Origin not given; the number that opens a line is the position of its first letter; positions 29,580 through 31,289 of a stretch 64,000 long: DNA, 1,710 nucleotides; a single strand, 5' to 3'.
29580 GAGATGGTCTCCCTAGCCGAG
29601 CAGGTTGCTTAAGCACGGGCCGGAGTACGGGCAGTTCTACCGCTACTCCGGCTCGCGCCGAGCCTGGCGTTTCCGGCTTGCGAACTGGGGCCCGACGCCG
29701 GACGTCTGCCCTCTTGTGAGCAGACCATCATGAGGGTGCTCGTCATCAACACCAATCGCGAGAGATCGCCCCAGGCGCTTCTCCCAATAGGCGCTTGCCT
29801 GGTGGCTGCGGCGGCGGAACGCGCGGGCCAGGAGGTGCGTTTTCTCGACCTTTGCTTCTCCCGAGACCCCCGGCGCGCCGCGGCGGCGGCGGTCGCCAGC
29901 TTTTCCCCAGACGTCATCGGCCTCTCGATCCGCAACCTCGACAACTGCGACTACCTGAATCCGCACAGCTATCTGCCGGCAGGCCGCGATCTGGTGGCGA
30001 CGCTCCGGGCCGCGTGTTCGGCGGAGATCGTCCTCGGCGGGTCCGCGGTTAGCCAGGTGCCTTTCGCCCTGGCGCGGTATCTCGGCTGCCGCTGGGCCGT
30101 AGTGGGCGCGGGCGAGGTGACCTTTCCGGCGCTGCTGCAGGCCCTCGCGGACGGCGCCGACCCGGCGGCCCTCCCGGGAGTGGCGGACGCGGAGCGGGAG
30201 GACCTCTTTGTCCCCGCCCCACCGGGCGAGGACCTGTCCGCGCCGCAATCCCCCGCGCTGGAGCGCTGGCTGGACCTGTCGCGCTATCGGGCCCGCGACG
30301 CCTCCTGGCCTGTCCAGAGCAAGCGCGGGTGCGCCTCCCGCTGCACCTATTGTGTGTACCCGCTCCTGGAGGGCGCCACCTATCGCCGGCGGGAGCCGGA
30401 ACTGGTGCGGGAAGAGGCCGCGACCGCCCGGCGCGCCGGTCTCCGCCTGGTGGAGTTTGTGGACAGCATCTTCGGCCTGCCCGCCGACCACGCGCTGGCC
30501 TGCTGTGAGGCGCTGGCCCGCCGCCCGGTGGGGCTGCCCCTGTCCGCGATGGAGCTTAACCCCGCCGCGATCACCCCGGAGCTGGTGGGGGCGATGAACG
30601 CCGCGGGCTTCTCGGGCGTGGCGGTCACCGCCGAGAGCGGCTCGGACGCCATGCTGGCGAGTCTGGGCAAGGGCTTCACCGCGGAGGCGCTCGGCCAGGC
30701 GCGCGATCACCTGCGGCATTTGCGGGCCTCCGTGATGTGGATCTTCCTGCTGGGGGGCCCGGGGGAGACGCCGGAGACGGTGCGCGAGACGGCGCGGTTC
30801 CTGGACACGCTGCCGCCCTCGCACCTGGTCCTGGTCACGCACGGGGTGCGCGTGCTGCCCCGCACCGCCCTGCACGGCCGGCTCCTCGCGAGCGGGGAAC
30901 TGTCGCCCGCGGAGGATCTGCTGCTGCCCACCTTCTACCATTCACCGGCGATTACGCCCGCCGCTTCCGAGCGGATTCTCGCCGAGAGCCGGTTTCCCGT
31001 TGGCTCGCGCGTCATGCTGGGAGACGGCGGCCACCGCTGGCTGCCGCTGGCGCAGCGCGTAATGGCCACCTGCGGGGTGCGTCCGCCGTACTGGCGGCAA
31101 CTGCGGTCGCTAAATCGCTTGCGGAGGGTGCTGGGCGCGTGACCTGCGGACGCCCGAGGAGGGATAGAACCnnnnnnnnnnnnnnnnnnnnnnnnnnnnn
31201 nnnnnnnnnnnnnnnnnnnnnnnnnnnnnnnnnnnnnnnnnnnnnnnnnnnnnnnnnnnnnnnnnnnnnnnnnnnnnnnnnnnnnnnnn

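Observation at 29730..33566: Compact four-gene cassette of B12-radical SAM, SRPBCC cyclase/dehydratase, KAS-II ketosynthase and SAM methyltransferase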

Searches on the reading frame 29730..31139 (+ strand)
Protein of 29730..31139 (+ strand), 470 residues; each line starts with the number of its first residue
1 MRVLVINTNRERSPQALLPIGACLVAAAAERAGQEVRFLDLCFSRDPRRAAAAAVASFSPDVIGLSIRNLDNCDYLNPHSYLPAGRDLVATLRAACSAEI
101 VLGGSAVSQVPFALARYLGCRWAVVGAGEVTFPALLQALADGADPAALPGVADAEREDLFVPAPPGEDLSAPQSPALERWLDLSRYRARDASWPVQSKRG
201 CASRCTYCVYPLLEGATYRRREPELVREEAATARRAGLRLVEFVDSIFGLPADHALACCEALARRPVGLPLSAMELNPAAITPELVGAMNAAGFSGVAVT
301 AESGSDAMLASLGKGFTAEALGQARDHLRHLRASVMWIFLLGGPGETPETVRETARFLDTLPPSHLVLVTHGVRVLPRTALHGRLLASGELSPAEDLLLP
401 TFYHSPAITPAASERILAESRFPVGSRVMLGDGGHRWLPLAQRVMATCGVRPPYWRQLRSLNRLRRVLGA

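Call 7: search_protein_families(library=pfam, proteins=[window:29730-31139:+], max_evalue=0.01)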
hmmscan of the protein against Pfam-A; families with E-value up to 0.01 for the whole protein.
window:29730-31139:+ (470 aa): 2 families
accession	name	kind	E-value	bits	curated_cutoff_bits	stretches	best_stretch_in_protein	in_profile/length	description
PF04055.27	Radical_SAM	-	1.4e-13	51.8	29.5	1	199-358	5-166/166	Radical SAM superfamily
PF02310.24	B12-binding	-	1.1e-12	48.3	32.1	1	16-136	11-121/121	B12 binding domain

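Call 8: search_protein_families(library=ncbifam, proteins=[window:29730-31139:+], max_evalue=0.01)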
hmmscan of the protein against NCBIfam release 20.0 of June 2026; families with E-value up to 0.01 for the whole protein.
window:29730-31139:+ (470 aa): 23 families
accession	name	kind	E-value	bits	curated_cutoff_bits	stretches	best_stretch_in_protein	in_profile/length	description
TIGR04072.2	rSAM_ladder_B12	equivalog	2.2e-79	267.2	360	1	2-429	1-416/443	lipid biosynthesis B12-binding/radical SAM protein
TIGR04385.1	B12_rSAM_cofa1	equivalog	2.5e-47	162.1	450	1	13-405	14-414/438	B12 lower ligand biosynthesis radical SAM protein BzaD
TIGR04428.1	B12_rSAM_trp_MT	equivalog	4.2e-36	124.4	500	2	3-156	2-154/558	tryptophan 2-C-methyltransferase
TIGR04014.1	B12_SAM_MJ_0865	equivalog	8.5e-22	77.5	360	1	84-361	56-336/434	methyl-coenzyme M reductase glutamine C-methyltransferase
TIGR04479.1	bcpD_PhpK_rSAM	subfamily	4.6e-21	74.8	600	1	179-364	226-412/504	PhpK family radical SAM P-methyltransferase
TIGR04013.1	B12_SAM_MJ_1487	hypoth_equivalog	9.2e-19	67.5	251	2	88-244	62-203/382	TIGR04013 family B12-binding domain/radical SAM domain-containing protein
TIGR03471.1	HpnJ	equivalog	1.1e-18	67.4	577.6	1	196-364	201-368/472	hopanoid biosynthesis associated radical SAM protein HpnJ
TIGR04367.1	HpnR_B12_rSAM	equivalog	1.1e-16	60.5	650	1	17-267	20-258/490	hopanoid C-3 methylase HpnR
TIGR03975.1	rSAM_ocin_1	subfamily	9.4e-15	54.1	281.85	1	100-361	160-430/606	RiPP maturation radical SAM C-methyltransferase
NF033070.1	rSAM_AprD4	equivalog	1.5e-13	50.5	500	1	196-365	200-370/456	AprD4 family radical SAM diol-dehydratase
NF045585.1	rSAM_slr0320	equivalog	3.2e-12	45.7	775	1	93-356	134-404/511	photosystem II high light acclimation radical SAM protein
TIGR04295.1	B12_rSAM_oligo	hypoth_equivalog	1.1e-09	37.5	400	1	18-269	24-272/422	TIGR04295 family B12-binding domain-containing radical SAM protein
TIGR00089.1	TIGR00089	subfamily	3.8e-09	35.8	251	1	191-370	139-327/429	MiaB/RimO family radical SAM methylthiotransferase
NF038361.1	rSAM_Sden_1168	equivalog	2.6e-07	29.6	575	1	182-367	272-457/560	Sden_1168 family B12-binding radical SAM P-methyltransferase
NF040546.1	rSAM_CUAEP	equivalog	1.1e-06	27.7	500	1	123-359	102-339/468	CUAEP/CCAEP-tail radical SAM (seleno)protein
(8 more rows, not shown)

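Call 10: find_homologous_proteins(query=window:29730-31139:+, max_evalue=1e-10)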
Query window:29730-31139:+ (470 aa): 316 proteins with E <= 1e-10 among 8000 candidates; the best 120 are listed.
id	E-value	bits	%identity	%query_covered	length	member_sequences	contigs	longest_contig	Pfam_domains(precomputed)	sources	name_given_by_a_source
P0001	0.0e+0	1040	100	100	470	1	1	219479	PF04055.28,PF02310.25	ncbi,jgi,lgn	ncbi:MAG TPA: radical SAM protein [Armatimonadota bacterium]|jgi:radical SAM superfamily enzyme YgiQ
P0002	7.7e-220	749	73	100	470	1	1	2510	PF04055.28,PF02310.25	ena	-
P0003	1.4e-168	580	60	100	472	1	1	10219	PF04055.28,PF02310.25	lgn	-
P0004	3.2e-166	572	58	100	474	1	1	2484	PF04055.28,PF19864.6,PF02310.25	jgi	jgi:anaerobic magnesium-protoporphyrin IX monomethyl ester cyclase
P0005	4.3e-165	568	57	100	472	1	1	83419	PF04055.28,PF02310.25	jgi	jgi:anaerobic magnesium-protoporphyrin IX monomethyl ester cyclase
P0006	4.2e-164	565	55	100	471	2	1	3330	PF04055.28,PF02310.25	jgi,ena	-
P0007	2.2e-163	562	58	100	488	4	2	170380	PF04055.28,PF02310.25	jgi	jgi:anaerobic magnesium-protoporphyrin IX monomethyl ester cyclase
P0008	6.2e-163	561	56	100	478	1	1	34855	PF04055.28,PF02310.25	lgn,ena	-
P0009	1.0e-162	560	57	100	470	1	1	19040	PF04055.28,PF02310.25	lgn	-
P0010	1.9e-162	559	56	100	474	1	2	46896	PF04055.28,PF02310.25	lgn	-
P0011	3.9e-162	558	52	100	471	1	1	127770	PF04055.28,PF02310.25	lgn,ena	-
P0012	2.5e-161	556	57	100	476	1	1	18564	PF04055.28,PF19864.6,PF02310.25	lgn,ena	-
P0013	6.9e-159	548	57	97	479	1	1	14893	PF04055.28,PF02310.25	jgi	jgi:radical SAM superfamily enzyme YgiQ (UPF0313 family)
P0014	7.5e-159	547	54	100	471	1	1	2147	PF04055.28,PF02310.25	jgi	jgi:hypothetical protein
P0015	1.6e-158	546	56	100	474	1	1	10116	PF04055.28,PF19864.6,PF02310.25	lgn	-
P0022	6.3e-152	525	53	100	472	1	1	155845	PF04055.28,PF02310.25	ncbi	ncbi:MAG: B12-binding domain-containing radical SAM protein [Armatimonadota bacterium]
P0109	7.9e-94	333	44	100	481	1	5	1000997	PF04055.28,PF02310.25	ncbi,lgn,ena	ncbi:MAG: B12-binding domain-containing radical SAM protein [Desulfobaccales bacterium]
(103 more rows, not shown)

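Call 11: find_encoding_contigs(protein=P0007, flank=8000, max_places=2)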
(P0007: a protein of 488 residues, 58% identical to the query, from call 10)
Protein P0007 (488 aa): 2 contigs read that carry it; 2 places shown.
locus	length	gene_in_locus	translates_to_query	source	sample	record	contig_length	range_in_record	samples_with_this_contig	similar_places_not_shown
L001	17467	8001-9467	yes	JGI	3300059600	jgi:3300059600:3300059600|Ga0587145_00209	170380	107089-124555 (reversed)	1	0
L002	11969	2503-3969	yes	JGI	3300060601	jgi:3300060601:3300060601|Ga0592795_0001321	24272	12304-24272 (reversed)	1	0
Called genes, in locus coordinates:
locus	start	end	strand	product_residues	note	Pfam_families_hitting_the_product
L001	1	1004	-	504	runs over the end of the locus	PF00474:SSF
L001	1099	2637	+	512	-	PF13701:DDE_Tnp_1_4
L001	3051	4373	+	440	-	PF00278:Orn_DAP_Arg_deC, PF02784:Orn_Arg_deC_N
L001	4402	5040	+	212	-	PF02163:Peptidase_M50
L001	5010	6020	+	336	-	PF00579:tRNA-synt_1b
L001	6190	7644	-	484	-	-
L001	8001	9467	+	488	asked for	PF02310:B12-binding, PF04055:Radical_SAM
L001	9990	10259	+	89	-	-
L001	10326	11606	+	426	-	PF18458:XPB_DRD, PF00270:DEAD, PF04851:ResIII, PF16203:ERCC3_RAD25_C, PF00271:Helicase_C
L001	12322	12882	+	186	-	PF05626:DUF790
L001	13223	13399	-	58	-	-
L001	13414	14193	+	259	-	PF00230:MIP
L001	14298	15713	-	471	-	PF03629:SASA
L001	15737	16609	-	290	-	PF01408:GFO_IDH_MocA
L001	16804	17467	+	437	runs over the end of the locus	PF11638:DnaA_N, PF00308:Bac_DnaA, PF01695:IstB_IS21 (weak)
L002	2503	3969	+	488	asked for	PF02310:B12-binding, PF04055:Radical_SAM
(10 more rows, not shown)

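Call 12: find_encoding_contigs(protein=P0022, flank=8000, max_places=2)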
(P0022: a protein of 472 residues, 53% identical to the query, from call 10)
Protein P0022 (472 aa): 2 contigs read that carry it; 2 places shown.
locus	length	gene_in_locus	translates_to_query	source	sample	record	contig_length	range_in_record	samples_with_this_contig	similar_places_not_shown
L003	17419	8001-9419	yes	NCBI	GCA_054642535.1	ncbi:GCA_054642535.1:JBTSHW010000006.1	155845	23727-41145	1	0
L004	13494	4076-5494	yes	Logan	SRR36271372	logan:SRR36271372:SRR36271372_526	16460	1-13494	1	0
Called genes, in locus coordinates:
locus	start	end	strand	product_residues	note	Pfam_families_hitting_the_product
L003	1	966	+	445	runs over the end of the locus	PF00675:Peptidase_M16, PF05193:Peptidase_M16_C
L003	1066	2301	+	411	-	PF00675:Peptidase_M16, PF05193:Peptidase_M16_C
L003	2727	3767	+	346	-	PF01408:GFO_IDH_MocA, PF02894:GFO_IDH_MocA_C, PF22725:GFO_IDH_MocA_C3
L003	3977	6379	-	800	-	PF00989:PAS, PF08447:PAS_3, PF08448:PAS_4, PF13426:PAS_9, PF08448:PAS_4, PF00989:PAS, PF08448:PAS_4, PF13426:PAS_9, +9 more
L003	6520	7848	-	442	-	PF01266:DAO (faint), PF07992:Pyr_redox_2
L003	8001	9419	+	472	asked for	PF02310:B12-binding, PF04055:Radical_SAM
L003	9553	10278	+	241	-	PF01209:Ubie_methyltran, PF13847:Methyltransf_31, PF08241:Methyltransf_11, PF08242:Methyltransf_12, PF13649:Methyltransf_25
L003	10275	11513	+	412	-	-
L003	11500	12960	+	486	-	PF02310:B12-binding, PF04055:Radical_SAM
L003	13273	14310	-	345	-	PF01408:GFO_IDH_MocA, PF22725:GFO_IDH_MocA_C3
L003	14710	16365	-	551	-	PF07721:TPR_4 (faint), PF12895:ANAPC3 (faint), PF13371:TPR_9, PF00515:TPR_1, PF07719:TPR_2 (weak), PF23914:TPR_CcmH_CycH (weak), PF13432:TPR_16, PF14559:TPR_19, +10 more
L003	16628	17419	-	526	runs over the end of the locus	PF00682:HMGL-like, PF22617:HCS_D2, PF08502:LeuA_dimer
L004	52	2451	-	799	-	PF00989:PAS, PF08447:PAS_3, PF08448:PAS_4, PF13426:PAS_9, PF08448:PAS_4, PF00989:PAS, PF08448:PAS_4, PF13426:PAS_9, +9 more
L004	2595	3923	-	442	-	PF01266:DAO (faint), PF07992:Pyr_redox_2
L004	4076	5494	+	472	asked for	PF02310:B12-binding, PF04055:Radical_SAM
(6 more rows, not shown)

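Call 13: find_encoding_contigs(protein=P0109, flank=10000, max_places=2)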
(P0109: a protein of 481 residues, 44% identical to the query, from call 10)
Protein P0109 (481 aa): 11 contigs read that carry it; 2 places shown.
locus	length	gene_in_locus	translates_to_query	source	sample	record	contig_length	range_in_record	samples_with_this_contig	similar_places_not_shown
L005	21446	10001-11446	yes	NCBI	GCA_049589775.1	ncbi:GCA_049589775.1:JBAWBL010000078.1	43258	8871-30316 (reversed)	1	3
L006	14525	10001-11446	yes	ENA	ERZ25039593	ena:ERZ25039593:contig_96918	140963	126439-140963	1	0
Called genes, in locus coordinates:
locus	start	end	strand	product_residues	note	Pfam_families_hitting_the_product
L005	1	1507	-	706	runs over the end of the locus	PF02359:CDC48_N, PF02933:CDC48_2, PF00004:AAA, PF05496:RuvB_N (weak), PF07728:AAA_5 (weak), PF17862:AAA_lid_3, PF00004:AAA, PF17862:AAA_lid_3, +18 more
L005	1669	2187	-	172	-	PF00011:HSP20 (faint)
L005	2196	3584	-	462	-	PF00072:Response_reg, PF00158:Sigma54_activat, PF14532:Sigma54_activ_2, PF25601:AAA_lid_14, PF02954:HTH_8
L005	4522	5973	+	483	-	PF00289:Biotin_carb_N, PF02786:CPSase_L_D2, PF07478:Dala_Dala_lig_C, PF02785:Biotin_carb_C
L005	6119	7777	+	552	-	PF00682:HMGL-like, PF02436:PYC_OADA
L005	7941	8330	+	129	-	-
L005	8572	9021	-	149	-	PF05443:ROS_MUCR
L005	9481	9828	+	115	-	-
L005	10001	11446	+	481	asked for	PF02310:B12-binding, PF04055:Radical_SAM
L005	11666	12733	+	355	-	PF00195:Chal_sti_synt_N, PF08392:FAE1_CUT1_RppA, PF08545:ACP_syn_III, PF02797:Chal_sti_synt_C, PF08541:ACP_syn_III_C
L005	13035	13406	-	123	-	-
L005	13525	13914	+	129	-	PF01502:PRA-CH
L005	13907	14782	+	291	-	PF01634:HisG, PF08029:HisG_C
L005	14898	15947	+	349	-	PF04173:DoxD, PF07680:DoxA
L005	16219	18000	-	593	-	PF00317:Ribonuc_red_lgN, PF02867:Ribonuc_red_lgC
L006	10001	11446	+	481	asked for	PF02310:B12-binding, PF04055:Radical_SAM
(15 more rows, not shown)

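Call 16: find_related_loci(query=A1, collection=genome_contigs, flank=10000)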
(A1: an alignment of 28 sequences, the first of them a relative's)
Query A1 (470 aa) in genome_contigs; peptide patterns used: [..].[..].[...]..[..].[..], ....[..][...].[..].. (x = any residue, [..] = any of these).
600 stretches matched a pattern (row limit reached: there are more); 589 encode a relative of the query (tblastn E <= 1e-3); the best 80 are kept; 80 distinct loci.
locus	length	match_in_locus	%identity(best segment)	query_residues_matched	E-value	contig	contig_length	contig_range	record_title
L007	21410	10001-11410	53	1-468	1e-159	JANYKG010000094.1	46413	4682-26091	MAG: Armatimonadetes bacterium isolate GL140_5_metabinner_15 GL140_5_k141_622791, whole genome shotgun sequence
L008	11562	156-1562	53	1-468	8e-148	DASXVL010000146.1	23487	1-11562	MAG TPA_asm: Armatimonadota bacterium isolate SMAG_U4744 k141_145268, whole genome shotgun sequence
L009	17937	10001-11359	42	1-463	2e-112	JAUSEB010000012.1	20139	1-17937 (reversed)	MAG: Armatimonadota bacterium isolate E14_maxbin.151 E14_k141_1390155, whole genome shotgun sequence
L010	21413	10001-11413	40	1-469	2e-106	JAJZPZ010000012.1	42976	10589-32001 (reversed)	MAG: Nitrospirae bacterium isolate SKS1.bin28 NODE_1476_length_42976_cov_2.139140, whole genome shotgun sequence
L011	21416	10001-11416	40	1-469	8e-106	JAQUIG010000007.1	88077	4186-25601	MAG: Desulfuromonadaceae bacterium isolate STCSWMC_55 NODE_386_length_88077_cov_6.546276_ST_CSWMC, whole genome shotgun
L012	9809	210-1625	40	1-469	1e-105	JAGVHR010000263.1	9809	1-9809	MAG: Thermodesulfovibrionales bacterium isolate DeMMO2_13 c_000000015135, whole genome shotgun sequence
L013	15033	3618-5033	39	1-469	2e-104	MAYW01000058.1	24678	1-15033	MAG: Candidatus Scalindua rubra isolate BSI-1 SCARUB_contig000058, whole genome shotgun sequence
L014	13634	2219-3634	40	1-469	3e-104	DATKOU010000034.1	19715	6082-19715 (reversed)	MAG TPA_asm: Thermodesulfovibrionales bacterium isolate SMAG_U14772 k141_817674, whole genome shotgun sequence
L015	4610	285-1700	39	1-469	2e-104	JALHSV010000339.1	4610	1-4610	MAG: Thermodesulfovibrionales bacterium isolate PFL7 seq_1921230, whole genome shotgun sequence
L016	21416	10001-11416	39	1-469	1e-103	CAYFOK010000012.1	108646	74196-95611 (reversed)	MAG TPA_asm: uncultured Candidatus Scalindua sp. isolate ERP019367_co2_59 genome assembly, contig: NODE_199_length_10864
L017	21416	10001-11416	40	1-469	2e-103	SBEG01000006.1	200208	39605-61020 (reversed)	MAG: Deltaproteobacteria bacterium isolate 311FN.001 NODE_8_length_200208_cov_53.3577_ID_2945973, whole genome shotgun s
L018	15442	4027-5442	42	1-469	4e-103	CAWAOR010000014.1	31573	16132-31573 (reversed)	MAG: uncultured delta proteobacterium isolate MFD02979.bin.1.141 genome assembly, contig: contig_41298, whole genome sho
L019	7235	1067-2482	41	1-469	3e-103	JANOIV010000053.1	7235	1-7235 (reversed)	MAG: Desulfobulbaceae bacterium isolate SOY_63_metabat_116 SOY_63_k141_229949, whole genome shotgun sequence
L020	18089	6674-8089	42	1-469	5e-103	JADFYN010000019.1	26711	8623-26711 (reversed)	MAG: Deltaproteobacteria bacterium isolate nDJH8bin5 nDJH8_bin5_NODE_19_length_26711_cov_3.368379, whole genome shotgun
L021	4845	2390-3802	42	1-469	3e-103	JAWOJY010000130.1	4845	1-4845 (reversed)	MAG: Nitrospirota bacterium isolate bin_109_1 c_000037526701, whole genome shotgun sequence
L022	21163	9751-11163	39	1-468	6e-103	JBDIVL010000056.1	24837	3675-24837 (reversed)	MAG: Candidatus Brocadiaceae bacterium isolate Bin_5 NODE_782_length_24837_cov_8.635573, whole genome shotgun sequence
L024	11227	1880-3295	40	1-469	1e-102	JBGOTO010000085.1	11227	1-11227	MAG: Nitrospirota bacterium isolate OBJ_0618_7090110_160 k141_11253790_length_11227_cov_14.0077, whole genome shotgun se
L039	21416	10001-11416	40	1-469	2e-100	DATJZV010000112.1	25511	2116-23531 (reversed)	MAG TPA_asm: Nitrospirota bacterium isolate SMAG_U15187 k141_1216931, whole genome shotgun sequence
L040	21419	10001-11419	40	1-470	4e-100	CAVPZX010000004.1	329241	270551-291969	MAG: Nitrospirota bacterium isolate MFD03726.bin.1.73 genome assembly, contig: contig_59403, whole genome shotgun sequen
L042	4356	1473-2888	43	1-469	8e-101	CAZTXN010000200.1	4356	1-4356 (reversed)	MAG TPA_asm: uncultured Nitrospiraceae bacterium isolate SRP257756_co1_120 genome assembly, contig: NODE_19365_length_43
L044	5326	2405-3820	41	1-469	2e-100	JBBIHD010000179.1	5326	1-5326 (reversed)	MAG: Nitrospirota bacterium isolate FAS170219_bin_106 NODE_6955_length_5326_cov_3.269019, whole genome shotgun sequence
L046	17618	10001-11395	39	8-469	7e-100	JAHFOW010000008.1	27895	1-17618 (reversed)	MAG: Planctomycetota bacterium isolate nzgw512 NODE_887_length_27896_cov_6.346931, whole genome shotgun sequence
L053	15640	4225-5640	39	1-469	5e-99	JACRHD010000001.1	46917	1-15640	MAG: Nitrospirae bacterium isolate NC_groundwater_1768_Pr3_B-0.1um_50_19 SR-2_scaffold_141_32485, whole genome shotgun s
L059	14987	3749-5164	42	1-469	4e-98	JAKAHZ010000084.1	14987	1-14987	MAG: Nitrospirae bacterium isolate WY3.bin154 NODE_6984_length_14987_cov_1.434186, whole genome shotgun sequence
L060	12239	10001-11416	39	1-469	4e-98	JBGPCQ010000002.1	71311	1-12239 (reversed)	MAG: Geobacteraceae bacterium isolate OBJ_0618_050_45 k141_3508574_length_71311_cov_19.2538, whole genome shotgun sequen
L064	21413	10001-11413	41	1-469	1e-97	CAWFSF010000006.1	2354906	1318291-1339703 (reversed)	MAG: Nitrospirota bacterium isolate MFD00905.bin.2.216 genome assembly, contig: contig_8104, whole genome shotgun sequen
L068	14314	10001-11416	41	2-469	3e-97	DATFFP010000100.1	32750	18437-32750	MAG TPA_asm: Gemmatimonadaceae bacterium isolate SMAG_U8639 k141_2020192, whole genome shotgun sequence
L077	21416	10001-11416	42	2-469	3e-96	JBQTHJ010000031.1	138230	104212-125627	MAG: Gemmatimonadaceae bacterium isolate SAR11 c_000000028492, whole genome shotgun sequence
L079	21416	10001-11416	39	1-469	4e-96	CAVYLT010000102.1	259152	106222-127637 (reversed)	MAG: Nitrospirota bacterium isolate MFD01299.bin.2.211 genome assembly, contig: contig_7981, whole genome shotgun sequen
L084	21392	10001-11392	38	2-464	2e-95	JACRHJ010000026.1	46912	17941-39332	MAG: Nitrospirae bacterium isolate NC_groundwater_1774_Pr3_B-0.1um_61_24 SR-2_scaffold_141_1622370, whole genome shotgun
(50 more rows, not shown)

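Call 21: search_protein_families(library=pfam, proteins=[L068:11371-12708:+, L068:12717-13190:+, L068:8623-9564:+, L068:7772-8650:-, L068:5588-6844:-, L068:2820-4664:+, L064:7042-8262:+, L064:8387-8701:+, L064:12682-13143:+, L046:8904-9515:+], max_evalue=0.001)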
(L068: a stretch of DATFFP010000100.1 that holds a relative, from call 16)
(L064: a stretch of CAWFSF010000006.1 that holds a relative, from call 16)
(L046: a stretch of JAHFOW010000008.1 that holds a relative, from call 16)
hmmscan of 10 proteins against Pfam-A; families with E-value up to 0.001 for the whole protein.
L068:11371-12708:+ (446 aa): 12 families
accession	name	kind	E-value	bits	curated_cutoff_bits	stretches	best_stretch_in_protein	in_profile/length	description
PF01494.25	FAD_binding_3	-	9.4e-30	104.4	22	1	28-365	1-340/349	FAD binding domain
PF01266.30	DAO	-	1.1e-10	42.1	27.9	1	30-62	1-33/353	FAD dependent oxidoreductase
PF12831.13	FAD_oxidored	-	5.9e-09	36.2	27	1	30-189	1-143/416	FAD dependent oxidoreductase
PF04820.20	Trp_halogenase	-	1.9e-08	34.1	21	1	133-367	158-375/458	Tryptophan halogenase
PF07992.20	Pyr_redox_2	-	6.8e-08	32.7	26.1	1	30-79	2-52/291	Pyridine nucleotide-disulphide oxidoreductase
PF00890.30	FAD_binding_2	-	1e-07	32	20.4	1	30-60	1-31/414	FAD binding domain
PF00070.33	Pyr_redox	-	2.8e-06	28.2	22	0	31-72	2-46/82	Pyridine nucleotide-disulphide oxidoreductase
PF13450.12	NAD_binding_8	-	1.3e-05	25.9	21.9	1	33-61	1-29/68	NAD(P)-binding Rossmann-like domain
PF03486.20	HI0933_like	-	7.1e-05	22.8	50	1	30-61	2-33/244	HI0933-like protein Rossmann domain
PF01134.28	GIDA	-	0.0002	21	22.1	1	30-57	1-28/391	Glucose inhibited division protein A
PF01946.23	Thi4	-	0.00026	20.7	26.2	1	28-60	17-50/235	Thi4 family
PF05834.18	Lycopene_cycl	-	0.00069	19.2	23.4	0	30-59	1-32/380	Lycopene cyclase protein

L068:12717-13190:+ (158 aa): 1 family
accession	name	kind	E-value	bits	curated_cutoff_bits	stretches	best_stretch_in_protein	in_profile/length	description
PF01613.24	Flavin_Reduct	-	1.5e-44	152.2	27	1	12-156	1-152/153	Flavin reductase like domain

L068:8623-9564:+ (314 aa): 1 family
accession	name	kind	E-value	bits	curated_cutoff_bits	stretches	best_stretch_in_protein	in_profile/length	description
PF01940.21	DUF92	-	1.2e-60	205.5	27.5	1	60-301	2-251/251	Integral membrane protein DUF92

L068:7772-8650:- (292 aa): 1 family
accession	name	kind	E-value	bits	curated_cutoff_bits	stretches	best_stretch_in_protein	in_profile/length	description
PF02830.23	V4R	-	1.7e-05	25.2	31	1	235-289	4-60/62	V4R domain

L068:5588-6844:- (418 aa): 1 family
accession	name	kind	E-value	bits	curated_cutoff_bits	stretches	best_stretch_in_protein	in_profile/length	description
PF00557.29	Peptidase_M24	-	5.5e-43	147.6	23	1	183-399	5-206/208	Metallopeptidase family M24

L068:2820-4664:+ (615 aa): 3 families
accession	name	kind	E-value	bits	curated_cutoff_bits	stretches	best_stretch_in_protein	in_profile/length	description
PF00664.28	ABC_membrane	-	1.1e-59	202.8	28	1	53-319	3-271/274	ABC transporter transmembrane region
PF00005.33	ABC_tran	-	3.2e-33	115.7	25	1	391-540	1-137/137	ABC transporter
PF02463.25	SMC_N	-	4.1e-06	26.8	40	1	511-581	136-210/220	RecF/RecN/SMC N terminal domain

L064:7042-8262:+ (407 aa): 1 family
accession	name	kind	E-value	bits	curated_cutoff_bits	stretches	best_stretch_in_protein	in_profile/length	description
PF01136.24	Peptidase_U32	-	2.9e-05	23.9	22.4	1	89-271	3-191/233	Peptidase family U32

L064:8387-8701:+ (105 aa): 1 family
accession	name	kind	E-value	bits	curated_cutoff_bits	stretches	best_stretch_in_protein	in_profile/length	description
PF00550.31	PP-binding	-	2.6e-10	40.8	20.8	1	31-95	1-66/67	Phosphopantetheine attachment site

L064:12682-13143:+ (154 aa): 1 family
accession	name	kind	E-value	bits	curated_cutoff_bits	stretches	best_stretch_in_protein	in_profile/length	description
PF09917.15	DUF2147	-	4.5e-37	127.5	27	1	32-154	1-112/112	Uncharacterized protein conserved in bacteria (DUF2147)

L046:8904-9515:+ (204 aa): 3 families
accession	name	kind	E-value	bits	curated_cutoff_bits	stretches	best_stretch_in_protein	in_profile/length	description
PF03358.20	FMN_red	-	1.1e-14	54.7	24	1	1-148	1-143/152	NADPH-dependent FMN reductase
PF02525.22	Flavodoxin_2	-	2e-06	28.1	27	1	1-140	1-160/198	Flavodoxin-like fold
PF00258.30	Flavodoxin_1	-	0.00014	22.5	25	1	5-133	1-135/143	Flavodoxin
